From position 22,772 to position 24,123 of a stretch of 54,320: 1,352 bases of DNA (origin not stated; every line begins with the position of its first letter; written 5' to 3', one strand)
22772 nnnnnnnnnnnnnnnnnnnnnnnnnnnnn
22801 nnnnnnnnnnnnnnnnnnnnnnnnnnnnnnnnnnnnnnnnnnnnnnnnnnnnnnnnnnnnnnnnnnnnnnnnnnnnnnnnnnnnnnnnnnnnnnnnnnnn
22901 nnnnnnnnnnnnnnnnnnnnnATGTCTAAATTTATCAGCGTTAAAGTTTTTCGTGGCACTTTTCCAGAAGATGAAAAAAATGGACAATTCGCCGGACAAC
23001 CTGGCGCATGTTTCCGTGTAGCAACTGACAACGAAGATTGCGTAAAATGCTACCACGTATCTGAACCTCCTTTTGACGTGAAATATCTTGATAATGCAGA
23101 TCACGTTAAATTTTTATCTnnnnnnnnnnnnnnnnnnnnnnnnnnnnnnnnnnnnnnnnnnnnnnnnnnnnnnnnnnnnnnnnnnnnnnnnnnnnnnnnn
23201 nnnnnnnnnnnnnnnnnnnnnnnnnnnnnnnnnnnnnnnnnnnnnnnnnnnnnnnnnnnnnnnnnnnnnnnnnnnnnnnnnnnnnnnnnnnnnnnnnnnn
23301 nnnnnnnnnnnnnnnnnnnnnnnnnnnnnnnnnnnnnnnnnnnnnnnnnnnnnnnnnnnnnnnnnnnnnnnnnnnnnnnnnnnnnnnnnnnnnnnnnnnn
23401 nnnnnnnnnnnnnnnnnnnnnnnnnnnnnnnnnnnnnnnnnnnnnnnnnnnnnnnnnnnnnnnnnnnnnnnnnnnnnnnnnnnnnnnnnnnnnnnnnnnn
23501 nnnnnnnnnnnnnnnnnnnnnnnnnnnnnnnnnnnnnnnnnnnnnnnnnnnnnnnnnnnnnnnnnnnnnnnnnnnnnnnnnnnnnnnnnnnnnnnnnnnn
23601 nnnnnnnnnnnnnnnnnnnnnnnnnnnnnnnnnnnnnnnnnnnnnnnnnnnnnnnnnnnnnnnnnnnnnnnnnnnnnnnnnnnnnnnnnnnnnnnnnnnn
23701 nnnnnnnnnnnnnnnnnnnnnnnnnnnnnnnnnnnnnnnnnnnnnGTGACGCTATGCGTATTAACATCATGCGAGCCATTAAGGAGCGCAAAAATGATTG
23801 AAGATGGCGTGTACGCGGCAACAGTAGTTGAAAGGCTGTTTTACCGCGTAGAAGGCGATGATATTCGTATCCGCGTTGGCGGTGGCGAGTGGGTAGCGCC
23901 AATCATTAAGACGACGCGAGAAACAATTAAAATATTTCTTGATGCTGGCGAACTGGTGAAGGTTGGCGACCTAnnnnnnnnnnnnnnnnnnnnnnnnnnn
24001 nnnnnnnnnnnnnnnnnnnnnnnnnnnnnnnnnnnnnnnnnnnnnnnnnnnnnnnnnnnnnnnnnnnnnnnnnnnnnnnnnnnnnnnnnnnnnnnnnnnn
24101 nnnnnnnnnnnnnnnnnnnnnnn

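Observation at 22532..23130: AT-rich two-gene insert following a terminator-like hairpin in the middle of the early/late transition region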

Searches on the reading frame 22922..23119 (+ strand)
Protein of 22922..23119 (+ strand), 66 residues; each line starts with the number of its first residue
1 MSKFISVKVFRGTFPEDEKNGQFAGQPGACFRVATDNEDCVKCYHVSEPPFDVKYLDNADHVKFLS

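Call 11: search_protein_families(library=pfam, proteins=[window:22922-23119:+], max_evalue=0.1)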
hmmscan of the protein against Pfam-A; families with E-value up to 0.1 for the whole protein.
window:22922-23119:+ (66 aa): 0 families

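Call 12: search_protein_families(library=phrogs, proteins=[window:22922-23119:+], max_evalue=0.01)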
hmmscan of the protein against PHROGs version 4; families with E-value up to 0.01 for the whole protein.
window:22922-23119:+ (66 aa): 1 family
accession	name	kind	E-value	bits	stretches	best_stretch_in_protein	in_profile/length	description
phrog_23107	-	unknown function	1.7e-33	116.2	1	1-65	1-65/107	-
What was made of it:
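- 22922..23122 (+): ORF2, the 66-aa frameshift-truncated 5' part of a 107-aa gene (phrog_23107). phrog_23107 positions 1-65 of 107, E = 1.7e-33 (call 12).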

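Call 73: list_cluster_members(proteins=[window:22922-23119:+, window:22587-22895:+, window:22599-22895:+])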
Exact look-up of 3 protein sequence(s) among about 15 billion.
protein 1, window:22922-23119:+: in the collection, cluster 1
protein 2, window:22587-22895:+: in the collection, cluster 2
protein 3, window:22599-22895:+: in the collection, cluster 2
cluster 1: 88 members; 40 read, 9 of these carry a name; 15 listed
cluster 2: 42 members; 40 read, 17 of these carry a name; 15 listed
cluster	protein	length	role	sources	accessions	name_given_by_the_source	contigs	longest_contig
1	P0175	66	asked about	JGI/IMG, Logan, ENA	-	hypothetical protein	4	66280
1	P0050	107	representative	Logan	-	-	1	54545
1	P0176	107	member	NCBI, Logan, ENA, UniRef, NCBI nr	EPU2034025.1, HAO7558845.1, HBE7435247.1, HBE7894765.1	hypothetical protein SNA62_14335 [Escherichia coli] | hypothetical protein n=1 Tax=Escherichia coli TaxID=562 RepID=UPI001A085582 | hypothetical protein [Escherichia coli]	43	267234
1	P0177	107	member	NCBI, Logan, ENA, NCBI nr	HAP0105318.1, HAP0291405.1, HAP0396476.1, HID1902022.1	TPA: hypothetical protein IRR49_000225 [Escherichia coli] | hypothetical protein [Escherichia coli]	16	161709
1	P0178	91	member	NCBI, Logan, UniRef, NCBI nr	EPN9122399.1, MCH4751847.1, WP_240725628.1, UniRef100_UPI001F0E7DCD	hypothetical protein ACT4E6_001659 [Escherichia coli] | hypothetical protein n=1 Tax=Escherichia coli TaxID=562 RepID=UPI001F0E7DCD | hypothetical protein [Escherichia coli]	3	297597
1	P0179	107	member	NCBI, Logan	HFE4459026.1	TPA: hypothetical protein ACF24E_001223 [Escherichia coli]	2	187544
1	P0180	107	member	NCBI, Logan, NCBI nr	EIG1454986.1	hypothetical protein HB252_001053 [Escherichia coli] | hypothetical protein [Escherichia coli]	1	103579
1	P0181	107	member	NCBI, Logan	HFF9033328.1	TPA: hypothetical protein ACGE9Y_002456 [Escherichia coli]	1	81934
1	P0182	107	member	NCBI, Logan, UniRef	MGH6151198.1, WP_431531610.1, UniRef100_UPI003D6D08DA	hypothetical protein [Escherichia coli] | hypothetical protein n=1 Tax=Escherichia coli TaxID=562 RepID=UPI003D6D08DA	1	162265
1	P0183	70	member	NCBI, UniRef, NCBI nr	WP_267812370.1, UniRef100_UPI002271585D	hypothetical protein [Escherichia coli] | hypothetical protein n=1 Tax=Escherichia coli TaxID=562 RepID=UPI002271585D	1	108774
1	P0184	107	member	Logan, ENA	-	-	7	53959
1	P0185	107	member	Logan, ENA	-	-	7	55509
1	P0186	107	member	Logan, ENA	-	-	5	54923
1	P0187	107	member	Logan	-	-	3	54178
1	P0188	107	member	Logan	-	-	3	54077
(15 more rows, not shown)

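Call 74: find_encoding_contigs(protein=window:22922-23119:+, flank=1500, max_places=6)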
Protein window:22922-23119:+ (66 aa): 5 contigs read that carry it; 1 place shown.
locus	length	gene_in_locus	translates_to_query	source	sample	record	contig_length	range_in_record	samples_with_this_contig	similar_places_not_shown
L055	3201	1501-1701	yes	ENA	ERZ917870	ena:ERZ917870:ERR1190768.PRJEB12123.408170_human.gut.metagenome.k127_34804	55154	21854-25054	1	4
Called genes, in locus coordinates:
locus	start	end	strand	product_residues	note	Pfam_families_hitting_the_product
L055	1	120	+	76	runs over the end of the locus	-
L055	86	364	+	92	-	-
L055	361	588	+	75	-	-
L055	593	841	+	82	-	-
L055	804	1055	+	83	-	-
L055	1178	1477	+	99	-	-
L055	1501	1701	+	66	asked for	-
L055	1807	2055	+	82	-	-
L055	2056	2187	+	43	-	-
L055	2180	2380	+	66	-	-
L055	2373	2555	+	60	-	-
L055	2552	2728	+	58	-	-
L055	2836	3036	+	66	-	PF16080:Phage_holin_2_3, PF16082:Phage_holin_2_4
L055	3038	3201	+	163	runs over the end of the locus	PF00959:Phage_lysozyme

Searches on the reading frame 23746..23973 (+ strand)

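Call 11: search_protein_families(library=pfam, proteins=[window:23746-23973:+], max_evalue=0.1)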
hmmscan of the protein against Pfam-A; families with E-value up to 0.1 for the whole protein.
window:23746-23973:+ (76 aa): 0 families

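Call 12: search_protein_families(library=phrogs, proteins=[window:23746-23973:+], max_evalue=0.01)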
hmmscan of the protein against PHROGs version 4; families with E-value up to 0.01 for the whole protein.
window:23746-23973:+ (76 aa): 1 family
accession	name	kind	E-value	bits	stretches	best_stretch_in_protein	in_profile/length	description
phrog_15318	-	unknown function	1.9e-30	105.8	1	17-76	1-60/60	-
